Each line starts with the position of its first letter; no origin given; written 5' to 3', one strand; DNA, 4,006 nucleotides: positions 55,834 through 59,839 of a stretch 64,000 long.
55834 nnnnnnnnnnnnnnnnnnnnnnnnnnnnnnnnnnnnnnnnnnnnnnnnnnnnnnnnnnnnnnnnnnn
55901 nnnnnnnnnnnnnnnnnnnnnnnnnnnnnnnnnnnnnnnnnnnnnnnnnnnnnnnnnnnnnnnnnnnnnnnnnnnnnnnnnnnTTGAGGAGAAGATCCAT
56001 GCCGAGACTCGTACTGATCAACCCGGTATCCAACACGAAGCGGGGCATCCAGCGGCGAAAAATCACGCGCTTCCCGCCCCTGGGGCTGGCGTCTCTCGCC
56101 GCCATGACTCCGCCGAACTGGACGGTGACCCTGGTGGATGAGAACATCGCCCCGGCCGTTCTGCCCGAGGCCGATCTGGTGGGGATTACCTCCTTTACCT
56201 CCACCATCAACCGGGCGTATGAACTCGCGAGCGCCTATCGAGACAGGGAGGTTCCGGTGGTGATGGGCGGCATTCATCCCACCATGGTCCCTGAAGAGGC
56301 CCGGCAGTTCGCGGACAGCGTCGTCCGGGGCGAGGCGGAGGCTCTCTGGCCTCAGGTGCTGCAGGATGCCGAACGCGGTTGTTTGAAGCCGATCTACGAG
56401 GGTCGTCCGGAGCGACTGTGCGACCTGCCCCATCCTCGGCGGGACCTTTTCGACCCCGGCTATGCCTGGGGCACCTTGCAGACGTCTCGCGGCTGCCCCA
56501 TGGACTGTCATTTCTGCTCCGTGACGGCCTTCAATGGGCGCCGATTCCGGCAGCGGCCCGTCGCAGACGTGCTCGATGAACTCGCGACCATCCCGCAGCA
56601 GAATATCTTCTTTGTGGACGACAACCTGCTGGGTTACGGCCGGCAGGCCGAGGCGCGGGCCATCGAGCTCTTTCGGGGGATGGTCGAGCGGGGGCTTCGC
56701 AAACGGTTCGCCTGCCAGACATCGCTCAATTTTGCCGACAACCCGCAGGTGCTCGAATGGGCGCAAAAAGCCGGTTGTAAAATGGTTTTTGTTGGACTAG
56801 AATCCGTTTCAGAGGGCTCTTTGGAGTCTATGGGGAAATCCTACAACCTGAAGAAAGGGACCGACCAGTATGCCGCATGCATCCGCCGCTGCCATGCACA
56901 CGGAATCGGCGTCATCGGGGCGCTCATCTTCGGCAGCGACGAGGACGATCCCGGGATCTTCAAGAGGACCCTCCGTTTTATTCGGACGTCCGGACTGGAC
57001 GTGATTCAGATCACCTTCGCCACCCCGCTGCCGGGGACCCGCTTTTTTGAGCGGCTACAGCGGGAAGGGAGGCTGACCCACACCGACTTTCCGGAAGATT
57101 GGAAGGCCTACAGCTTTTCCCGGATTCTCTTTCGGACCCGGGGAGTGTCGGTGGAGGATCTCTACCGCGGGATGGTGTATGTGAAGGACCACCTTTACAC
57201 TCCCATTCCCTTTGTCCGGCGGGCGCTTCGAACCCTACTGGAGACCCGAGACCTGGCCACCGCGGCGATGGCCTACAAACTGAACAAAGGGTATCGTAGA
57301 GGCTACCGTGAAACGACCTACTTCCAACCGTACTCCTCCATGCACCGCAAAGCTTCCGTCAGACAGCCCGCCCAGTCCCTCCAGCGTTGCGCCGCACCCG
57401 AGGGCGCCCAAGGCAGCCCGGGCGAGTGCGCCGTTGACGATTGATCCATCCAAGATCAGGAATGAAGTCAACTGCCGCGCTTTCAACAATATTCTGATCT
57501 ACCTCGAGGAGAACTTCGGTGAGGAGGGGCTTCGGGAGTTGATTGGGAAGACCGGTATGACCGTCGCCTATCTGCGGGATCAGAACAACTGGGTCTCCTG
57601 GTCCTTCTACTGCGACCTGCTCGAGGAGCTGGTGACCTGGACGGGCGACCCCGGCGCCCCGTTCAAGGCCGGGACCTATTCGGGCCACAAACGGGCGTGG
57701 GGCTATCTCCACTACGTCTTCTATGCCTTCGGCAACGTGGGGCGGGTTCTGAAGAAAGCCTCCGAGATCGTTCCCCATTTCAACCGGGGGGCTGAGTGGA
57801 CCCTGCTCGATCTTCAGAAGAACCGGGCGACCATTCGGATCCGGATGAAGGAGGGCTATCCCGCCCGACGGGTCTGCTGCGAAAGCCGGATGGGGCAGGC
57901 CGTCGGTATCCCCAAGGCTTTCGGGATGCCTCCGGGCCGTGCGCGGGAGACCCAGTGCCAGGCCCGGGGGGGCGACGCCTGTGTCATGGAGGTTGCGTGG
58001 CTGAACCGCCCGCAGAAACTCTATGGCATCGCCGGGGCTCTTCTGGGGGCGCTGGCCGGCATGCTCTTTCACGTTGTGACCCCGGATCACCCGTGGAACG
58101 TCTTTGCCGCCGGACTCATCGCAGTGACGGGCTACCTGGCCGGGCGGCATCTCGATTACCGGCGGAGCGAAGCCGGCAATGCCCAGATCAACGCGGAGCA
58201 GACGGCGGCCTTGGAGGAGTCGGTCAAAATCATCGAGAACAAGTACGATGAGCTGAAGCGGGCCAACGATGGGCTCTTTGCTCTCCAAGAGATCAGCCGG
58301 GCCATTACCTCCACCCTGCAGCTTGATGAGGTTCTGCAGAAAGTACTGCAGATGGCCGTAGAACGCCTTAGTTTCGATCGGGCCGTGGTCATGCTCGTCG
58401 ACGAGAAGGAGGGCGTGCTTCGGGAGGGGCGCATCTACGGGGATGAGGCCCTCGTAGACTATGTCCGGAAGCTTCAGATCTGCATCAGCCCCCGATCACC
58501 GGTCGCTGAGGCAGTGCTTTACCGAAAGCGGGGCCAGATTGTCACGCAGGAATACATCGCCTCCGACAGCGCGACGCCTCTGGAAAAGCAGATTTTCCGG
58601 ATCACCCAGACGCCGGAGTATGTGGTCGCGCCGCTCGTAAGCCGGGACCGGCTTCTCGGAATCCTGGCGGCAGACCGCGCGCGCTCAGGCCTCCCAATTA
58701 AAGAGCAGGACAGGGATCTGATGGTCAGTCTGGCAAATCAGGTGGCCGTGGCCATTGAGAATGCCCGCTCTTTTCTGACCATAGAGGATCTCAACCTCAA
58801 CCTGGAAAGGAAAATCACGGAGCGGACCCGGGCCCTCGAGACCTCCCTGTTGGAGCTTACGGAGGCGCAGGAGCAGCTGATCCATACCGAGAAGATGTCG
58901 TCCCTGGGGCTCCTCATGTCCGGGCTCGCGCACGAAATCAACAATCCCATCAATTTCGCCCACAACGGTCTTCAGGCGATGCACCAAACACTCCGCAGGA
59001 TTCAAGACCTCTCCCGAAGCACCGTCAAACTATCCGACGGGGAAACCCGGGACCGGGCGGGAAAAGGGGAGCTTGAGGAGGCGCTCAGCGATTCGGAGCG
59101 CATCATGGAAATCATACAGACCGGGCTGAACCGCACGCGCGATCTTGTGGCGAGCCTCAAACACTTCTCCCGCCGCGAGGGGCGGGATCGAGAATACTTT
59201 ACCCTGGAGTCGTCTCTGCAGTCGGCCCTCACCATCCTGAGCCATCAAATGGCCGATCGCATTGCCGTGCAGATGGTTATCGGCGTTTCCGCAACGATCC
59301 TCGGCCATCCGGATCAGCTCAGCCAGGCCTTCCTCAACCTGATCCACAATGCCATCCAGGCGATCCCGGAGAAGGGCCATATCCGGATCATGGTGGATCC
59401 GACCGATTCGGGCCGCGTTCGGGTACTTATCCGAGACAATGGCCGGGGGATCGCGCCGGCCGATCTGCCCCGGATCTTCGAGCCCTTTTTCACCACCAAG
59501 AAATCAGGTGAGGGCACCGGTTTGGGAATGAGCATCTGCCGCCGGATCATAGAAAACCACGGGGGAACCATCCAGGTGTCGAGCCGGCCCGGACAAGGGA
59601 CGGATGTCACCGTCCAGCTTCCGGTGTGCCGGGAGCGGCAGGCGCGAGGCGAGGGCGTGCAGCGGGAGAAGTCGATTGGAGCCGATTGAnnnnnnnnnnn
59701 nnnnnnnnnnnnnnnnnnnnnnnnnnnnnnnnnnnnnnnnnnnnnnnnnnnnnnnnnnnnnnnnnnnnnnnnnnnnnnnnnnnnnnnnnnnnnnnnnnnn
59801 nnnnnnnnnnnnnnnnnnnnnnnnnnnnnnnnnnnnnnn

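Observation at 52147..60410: Candidate uncharacterised module: triple-PilZ/GNAT-like giant protein, two overlapping cobalamin-type radical SAM enzymes, and a dedicated V4R/GAF kinase with an atypical response regulator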

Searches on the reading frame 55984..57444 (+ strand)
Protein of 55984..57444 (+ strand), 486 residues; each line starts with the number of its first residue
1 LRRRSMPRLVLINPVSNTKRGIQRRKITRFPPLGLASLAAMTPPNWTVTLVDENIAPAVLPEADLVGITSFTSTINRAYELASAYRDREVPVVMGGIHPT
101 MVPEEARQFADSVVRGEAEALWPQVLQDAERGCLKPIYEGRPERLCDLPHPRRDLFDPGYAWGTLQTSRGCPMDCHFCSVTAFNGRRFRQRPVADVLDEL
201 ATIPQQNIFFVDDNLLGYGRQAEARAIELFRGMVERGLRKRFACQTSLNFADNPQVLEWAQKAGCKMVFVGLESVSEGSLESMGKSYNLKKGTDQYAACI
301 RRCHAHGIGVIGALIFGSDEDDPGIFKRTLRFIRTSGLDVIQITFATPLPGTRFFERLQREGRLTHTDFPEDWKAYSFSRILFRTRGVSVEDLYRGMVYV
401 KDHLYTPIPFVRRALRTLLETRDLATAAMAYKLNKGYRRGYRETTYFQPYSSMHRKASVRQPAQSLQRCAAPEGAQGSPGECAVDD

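Call 3: search_protein_families(library=pfam, proteins=[window:55984-57444:+], max_evalue=0.1)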
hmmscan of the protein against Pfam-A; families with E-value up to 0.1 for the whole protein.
window:55984-57444:+ (486 aa): 4 families
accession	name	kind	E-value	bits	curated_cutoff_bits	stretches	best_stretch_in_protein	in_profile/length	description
PF04055.27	Radical_SAM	-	1.9e-14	54.6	29.5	1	166-332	2-165/166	Radical SAM superfamily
PF02310.24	B12-binding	-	3.5e-13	49.9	32.1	1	30-121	12-116/121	B12 binding domain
PF19864.5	Radical_SAM_N2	-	4.2e-05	23.5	29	1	81-128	77-124/151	Radical SAM proteins, N-terminal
PF13282.11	DUF4070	-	5.2e-05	23.8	22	1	352-426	1-70/144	Domain of unknown function (DUF4070)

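Call 4: search_protein_families(library=ncbifam, proteins=[window:55984-57444:+], max_evalue=0.1)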
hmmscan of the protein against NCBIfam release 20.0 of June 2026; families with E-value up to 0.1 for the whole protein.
window:55984-57444:+ (486 aa): 27 families (the best 25 are shown)
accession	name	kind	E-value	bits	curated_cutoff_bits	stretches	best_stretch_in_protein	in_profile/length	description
TIGR04367.1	HpnR_B12_rSAM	equivalog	7.1e-24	84.2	650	1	162-398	180-406/490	hopanoid C-3 methylase HpnR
TIGR03471.1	HpnJ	equivalog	2.2e-23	82.9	577.6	1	164-368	199-397/472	hopanoid biosynthesis associated radical SAM protein HpnJ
TIGR04072.2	rSAM_ladder_B12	equivalog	3.3e-20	72.1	360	1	74-366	82-380/443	lipid biosynthesis B12-binding/radical SAM protein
TIGR04014.1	B12_SAM_MJ_0865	equivalog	3.7e-19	68.8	360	1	165-356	163-356/434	methyl-coenzyme M reductase glutamine C-methyltransferase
TIGR02026.1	BchE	equivalog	4.1e-18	65.5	481.35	2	165-407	197-430/497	magnesium-protoporphyrin IX monomethyl ester anaerobic oxidative cyclase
TIGR04013.1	B12_SAM_MJ_1487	hypoth_equivalog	5.9e-18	64.9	251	1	63-223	43-215/382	TIGR04013 family B12-binding domain/radical SAM domain-containing protein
TIGR04479.1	bcpD_PhpK_rSAM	subfamily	1.7e-16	59.7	600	1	165-339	244-412/504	PhpK family radical SAM P-methyltransferase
NF050148.1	rSAM_ApyD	equivalog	5.5e-16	58.1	750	1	55-358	66-393/645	RiPP biosynthesis radical SAM protein ApyD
TIGR04295.1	B12_rSAM_oligo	hypoth_equivalog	5.4e-14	51.7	400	1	164-355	202-381/422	TIGR04295 family B12-binding domain-containing radical SAM protein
NF038361.1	rSAM_Sden_1168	equivalog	1.2e-13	50.5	575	1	165-366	285-481/560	Sden_1168 family B12-binding radical SAM P-methyltransferase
NF033070.1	rSAM_AprD4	equivalog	2.6e-11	43.1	500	1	64-401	91-428/456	AprD4 family radical SAM diol-dehydratase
NF045585.1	rSAM_slr0320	equivalog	5.2e-10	38.5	775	1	165-292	238-367/511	photosystem II high light acclimation radical SAM protein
TIGR00089.1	TIGR00089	subfamily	1.3e-06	27.5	251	1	81-341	62-323/429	MiaB/RimO family radical SAM methylthiotransferase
TIGR03975.1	rSAM_ocin_1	subfamily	1.7e-05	23.5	281.85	1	165-323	264-417/606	RiPP maturation radical SAM C-methyltransferase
TIGR03904.1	SAM_YgiQ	equivalog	4e-05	22.4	462.35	1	165-209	297-341/558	YgiQ family radical SAM protein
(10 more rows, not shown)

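Call 53: search_solved_structures(query=window:55999-57444:+, max_evalue=0.001)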
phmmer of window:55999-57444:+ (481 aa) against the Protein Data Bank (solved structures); distinct sequences matched with E-value up to 0.001: 2.
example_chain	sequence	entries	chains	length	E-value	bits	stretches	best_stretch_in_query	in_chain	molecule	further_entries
9ccb_A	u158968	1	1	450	9.5e-12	47.4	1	160-353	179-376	Radical SAM core domain-containing protein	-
9n1b_A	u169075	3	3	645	0.00038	22.3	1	140-226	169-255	Radical SAM protein | Radical SAM enzyme CysS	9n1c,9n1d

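Call 106: search_protein_families(library=padloc, proteins=[window:55999-57444:+], max_evalue=0.001)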
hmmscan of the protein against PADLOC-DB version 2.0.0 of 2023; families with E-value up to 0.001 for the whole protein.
window:55999-57444:+ (481 aa): 1 family
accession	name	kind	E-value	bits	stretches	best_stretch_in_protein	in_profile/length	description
PDLC04689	PDC-M51A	-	6.3e-06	23.3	1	160-348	187-369/420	-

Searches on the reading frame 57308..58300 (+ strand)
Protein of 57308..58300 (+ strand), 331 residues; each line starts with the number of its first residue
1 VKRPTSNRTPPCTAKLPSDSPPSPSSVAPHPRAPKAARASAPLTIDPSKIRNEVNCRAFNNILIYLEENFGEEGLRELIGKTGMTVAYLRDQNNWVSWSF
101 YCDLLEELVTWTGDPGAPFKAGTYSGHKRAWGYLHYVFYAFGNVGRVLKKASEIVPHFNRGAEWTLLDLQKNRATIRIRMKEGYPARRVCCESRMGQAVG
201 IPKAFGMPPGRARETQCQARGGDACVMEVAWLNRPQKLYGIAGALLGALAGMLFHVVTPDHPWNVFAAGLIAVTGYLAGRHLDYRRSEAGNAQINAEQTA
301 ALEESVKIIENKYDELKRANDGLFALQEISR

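Call 15: search_protein_families(library=pfam, proteins=[window:57308-58300:+], max_evalue=10)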
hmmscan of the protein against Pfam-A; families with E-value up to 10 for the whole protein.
window:57308-58300:+ (331 aa): 3 families
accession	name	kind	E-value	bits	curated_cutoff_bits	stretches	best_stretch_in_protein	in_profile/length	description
PF12625.12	Arabinose_bd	-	0.00075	20.1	27.6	1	77-203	6-132/185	Arabinose-binding domain of AraC transcription regulator, N-term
PF02830.23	V4R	-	0.0015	19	31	1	207-229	38-60/62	V4R domain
PF16083.10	Phage_holin_3_3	-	0.24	12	28.4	1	242-275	37-70/78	LydA holin phage, holin superfamily III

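Call 47: find_homologous_proteins(query=window:57434-58300:+, max_evalue=0.001)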
Query window:57434-58300:+ (289 aa): 1 proteins with E <= 0.001 among 1971 candidates.
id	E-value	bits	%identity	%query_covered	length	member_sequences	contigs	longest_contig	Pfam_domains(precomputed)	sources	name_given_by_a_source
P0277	7.4e-125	434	62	100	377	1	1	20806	PF12625.13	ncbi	ncbi:MAG: hypothetical protein COZ32_09415, partial [Nitrospirae bacterium CG_4_10_14_3_um_filter_53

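Call 54: search_solved_structures(query=A5, max_evalue=10)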
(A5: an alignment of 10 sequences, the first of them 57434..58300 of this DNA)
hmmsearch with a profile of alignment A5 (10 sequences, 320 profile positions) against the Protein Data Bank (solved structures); distinct sequences matched with E-value up to 10: 10.
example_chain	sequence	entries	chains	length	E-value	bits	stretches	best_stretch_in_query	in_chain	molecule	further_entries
3gaa_A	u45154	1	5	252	0.012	17.7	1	257-289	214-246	uncharacterized protein Ta1441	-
3l4f_A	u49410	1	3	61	0.092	14.8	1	267-316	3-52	Rho guanine nucleotide exchange factor 7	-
2w6b_A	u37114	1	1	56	0.11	14.6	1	267-315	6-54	RHO GUANINE NUCLEOTIDE EXCHANGE FACTOR 7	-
1kxv_C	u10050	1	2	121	0.41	12.6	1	172-200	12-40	CAMELID VHH DOMAIN CAB10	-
5tuu_B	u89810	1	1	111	0.67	11.9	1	273-318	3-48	Transcription factor E2F4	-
5kb0_A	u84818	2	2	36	1.3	11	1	267-298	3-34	Pb(II)Zn(II)(GRAND Coil Ser-L16CL30H)3+ | Hg(II)Zn(II)(GRAND Coil Ser-L16CL30H)3+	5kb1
5d60_A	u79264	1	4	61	4.4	9.3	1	263-315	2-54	Putative transcription factor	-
4h22_A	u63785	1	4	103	6.5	8.7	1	271-319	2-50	Leucine-rich repeat flightless-interacting protein 1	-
3me1_A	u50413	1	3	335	7.7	8.5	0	197-227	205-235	Urea transporter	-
3k3f_A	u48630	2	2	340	7.9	8.4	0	197-227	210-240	Urea transporter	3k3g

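Call 55: search_protein_families(library=pfam, alignment_id=A5, max_evalue=1)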
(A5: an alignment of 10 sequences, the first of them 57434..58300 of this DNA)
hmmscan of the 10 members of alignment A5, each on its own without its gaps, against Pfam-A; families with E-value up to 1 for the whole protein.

A. member 1, window:57434-58300:+ (289 aa): 4 families
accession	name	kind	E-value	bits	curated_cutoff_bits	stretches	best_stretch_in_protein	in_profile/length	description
PF12625.12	Arabinose_bd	-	0.00057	20.5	27.6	1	35-161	6-132/185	Arabinose-binding domain of AraC transcription regulator, N-term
PF02830.23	V4R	-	0.0011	19.4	31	1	165-187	38-60/62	V4R domain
PF13515.12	FUSC_2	-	0.12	13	25.6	1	199-236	40-76/126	Fusaric acid resistance protein-like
PF16083.10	Phage_holin_3_3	-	0.18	12.3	28.4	1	200-233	37-70/78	LydA holin phage, holin superfamily III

B. families by the number of members that match (of 10 scanned): 19 families
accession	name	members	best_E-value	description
PF02830.23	V4R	8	0.00047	V4R domain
PF12625.12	Arabinose_bd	5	7.3e-06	Arabinose-binding domain of AraC transcription regulator, N-term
PF12072.13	RNase_Y_N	3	0.21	RNase Y N-terminal region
PF23921.1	DUF7260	2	0.14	Domain of unknown function (DUF7260)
PF02321.23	OEP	1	0.00086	Outer membrane efflux protein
PF16523.10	betaPIX_CC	1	0.011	betaPIX coiled coil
PF24423.1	OVT1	1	0.031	Major antigen, helical domain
PF11932.13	DUF3450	1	0.089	Protein of unknown function (DUF3450)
PF16758.11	UL141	1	0.11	Herpes-like virus membrane glycoprotein UL141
PF13515.12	FUSC_2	1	0.12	Fusaric acid resistance protein-like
PF14584.11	DUF4446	1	0.13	Protein of unknown function (DUF4446)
PF09304.16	Cortex-I_coil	1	0.13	Cortexillin coiled-coil region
PF16083.10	Phage_holin_3_3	1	0.18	LydA holin phage, holin superfamily III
PF10384.14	Scm3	1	0.22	Centromere protein Scm3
PF10031.14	DUF2273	1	0.38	Small integral membrane protein (DUF2273)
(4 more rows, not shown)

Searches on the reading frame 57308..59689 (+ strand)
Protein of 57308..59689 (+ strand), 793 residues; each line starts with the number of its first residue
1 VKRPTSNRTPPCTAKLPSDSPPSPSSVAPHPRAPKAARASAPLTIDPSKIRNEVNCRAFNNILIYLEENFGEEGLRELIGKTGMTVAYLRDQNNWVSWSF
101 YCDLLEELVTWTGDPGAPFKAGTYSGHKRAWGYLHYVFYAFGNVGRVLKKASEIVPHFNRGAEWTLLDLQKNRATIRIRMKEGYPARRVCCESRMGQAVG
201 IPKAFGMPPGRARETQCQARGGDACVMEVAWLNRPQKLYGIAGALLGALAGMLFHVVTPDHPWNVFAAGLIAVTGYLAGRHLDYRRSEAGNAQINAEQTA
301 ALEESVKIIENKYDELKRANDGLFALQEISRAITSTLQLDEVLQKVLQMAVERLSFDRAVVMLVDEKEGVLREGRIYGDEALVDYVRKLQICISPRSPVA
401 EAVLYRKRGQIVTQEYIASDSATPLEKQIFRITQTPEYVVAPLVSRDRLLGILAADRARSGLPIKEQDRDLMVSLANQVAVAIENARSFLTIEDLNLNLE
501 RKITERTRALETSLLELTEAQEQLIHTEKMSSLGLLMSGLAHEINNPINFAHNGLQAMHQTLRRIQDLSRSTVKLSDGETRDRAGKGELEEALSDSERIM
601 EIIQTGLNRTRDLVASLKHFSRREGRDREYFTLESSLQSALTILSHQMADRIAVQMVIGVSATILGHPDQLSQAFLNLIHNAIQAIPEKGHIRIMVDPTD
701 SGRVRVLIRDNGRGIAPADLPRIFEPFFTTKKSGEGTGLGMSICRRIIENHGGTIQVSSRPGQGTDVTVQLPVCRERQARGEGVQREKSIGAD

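Call 3: search_protein_families(library=pfam, proteins=[window:57308-59689:+], max_evalue=0.1)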
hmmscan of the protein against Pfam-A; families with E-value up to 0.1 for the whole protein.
window:57308-59689:+ (793 aa): 12 families
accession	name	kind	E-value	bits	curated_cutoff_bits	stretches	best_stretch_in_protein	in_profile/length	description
PF02518.31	HATPase_c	-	7.8e-33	113.7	26.4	1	667-773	2-109/111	Histidine kinase-, DNA gyrase B-, and HSP90-like ATPase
PF13492.12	GAF_3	-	2.4e-13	51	27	1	339-485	2-129/129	GAF domain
PF01590.32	GAF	-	1.5e-12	48.6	22.4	1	339-483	2-133/133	GAF domain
PF13185.12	GAF_2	-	5e-12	46.6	28.6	1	337-484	2-136/136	GAF domain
PF14501.12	HATPase_c_5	-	0.00018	21.8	22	1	670-759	5-90/102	GHKL domain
PF13589.12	HATPase_c_3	-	0.00044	20.7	25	1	672-733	4-62/137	Histidine kinase-, DNA gyrase B-, and HSP90-like ATPase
PF12625.12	Arabinose_bd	-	0.00075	20.1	27.6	1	77-202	6-131/185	Arabinose-binding domain of AraC transcription regulator, N-term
PF02830.23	V4R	-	0.0061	17.1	31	1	208-229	39-60/62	V4R domain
PF13581.12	HATPase_c_2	-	0.012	16.1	27.4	1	674-769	39-125/127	Histidine kinase-like ATPase domain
PF00512.31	HisKA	-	0.03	14.8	26.9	1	533-624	2-64/66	His Kinase A (phospho-acceptor) domain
PF09299.17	Mu-transpos_C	-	0.078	13.4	21.7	0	367-411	14-58/61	Mu transposase, C-terminal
PF16519.10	TRPM_tetra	-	0.099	13.2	26.6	0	542-574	19-51/56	Tetramerisation domain of TRPM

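Call 4: search_protein_families(library=ncbifam, proteins=[window:57308-59689:+], max_evalue=0.1)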
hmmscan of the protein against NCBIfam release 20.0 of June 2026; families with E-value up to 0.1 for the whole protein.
window:57308-59689:+ (793 aa): 93 families (the best 25 are shown)
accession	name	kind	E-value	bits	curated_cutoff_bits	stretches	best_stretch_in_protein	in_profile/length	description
NF052574.1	HisKinEspCMyxo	equivalog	1.4e-53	182.2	1200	1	519-781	403-645/785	serine histidine kinase EspC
NF038348.1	T2SS_HK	subfamily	8.3e-48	163.2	450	1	514-773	308-573/574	histidine kinase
NF008468.0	PRK11360.1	equivalog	2e-47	161.9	646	2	595-777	429-612/616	two-component system sensor histidine kinase AtoS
NF010411.0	PRK13837.1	equivalog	2.5e-42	144.9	647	1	591-783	481-685/828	two-component system VirA-like sensor kinase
NF007688.0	PRK10364.1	equivalog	3.8e-41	141.3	479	2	638-779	317-457/460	two-component system sensor histidine kinase ZraS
NF052573.1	HisKinEspAMyxo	equivalog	9.9e-37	126.3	1400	1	516-775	367-613/755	serine histidine kinase EspA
NF046044.1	PnpS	equivalog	1.6e-32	113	400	1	597-772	207-390/390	two-component system histidine kinase PnpS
NF047497.1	HK_LIC_12097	equivalog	1.9e-31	109.1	500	2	600-773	191-366/367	LIC_12097 family sensor histidine kinase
TIGR02966.1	phoR_proteo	equivalog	2.6e-30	105.6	334.2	1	591-770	145-332/333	phosphate regulon sensor histidine kinase PhoR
TIGR02916.1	PEP_his_kin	equivalog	1e-29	103.7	300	1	599-772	513-679/679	XrtA/PEP-CTERM system histidine kinase PrsK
NF006800.0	PRK09303.1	equivalog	1.1e-26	93.7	342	1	502-777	122-381/383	histidine kinase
NF053867.1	SprKinKinDBac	equivalog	7.1e-26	90.7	775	1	653-775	380-499/500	sporulation kinase KinD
NF010076.0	PRK13557.1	subfamily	1.5e-24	86.4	631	1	519-782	149-403/540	histidine kinase famiy protein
NF046020.1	HisKinCckABruc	equivalog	3e-24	84.9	1000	1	598-780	518-714/868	cell cycle histidine kinase CckA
NF047794.1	HisKinPtgB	equivalog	3.7e-24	85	1000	2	598-760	481-642/656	two-component system sensor histidine kinase PgtB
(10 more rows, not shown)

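Call 106: search_protein_families(library=padloc, proteins=[window:57434-59689:+], max_evalue=0.001)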
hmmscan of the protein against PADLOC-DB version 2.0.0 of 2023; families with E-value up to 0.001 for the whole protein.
window:57434-59689:+ (751 aa): 0 families

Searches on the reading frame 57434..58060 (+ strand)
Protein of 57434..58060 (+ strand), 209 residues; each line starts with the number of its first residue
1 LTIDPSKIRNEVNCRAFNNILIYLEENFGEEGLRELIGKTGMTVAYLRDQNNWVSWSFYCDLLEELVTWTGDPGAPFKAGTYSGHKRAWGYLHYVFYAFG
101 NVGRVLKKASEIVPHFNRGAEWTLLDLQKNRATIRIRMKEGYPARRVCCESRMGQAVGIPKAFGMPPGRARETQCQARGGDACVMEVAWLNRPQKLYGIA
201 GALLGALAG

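Call 97: search_solved_structures(query=A11, max_evalue=10, show_alignments=3)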
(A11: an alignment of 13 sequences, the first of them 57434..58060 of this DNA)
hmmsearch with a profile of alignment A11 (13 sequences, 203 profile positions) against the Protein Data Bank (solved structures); distinct sequences matched with E-value up to 10: 0.
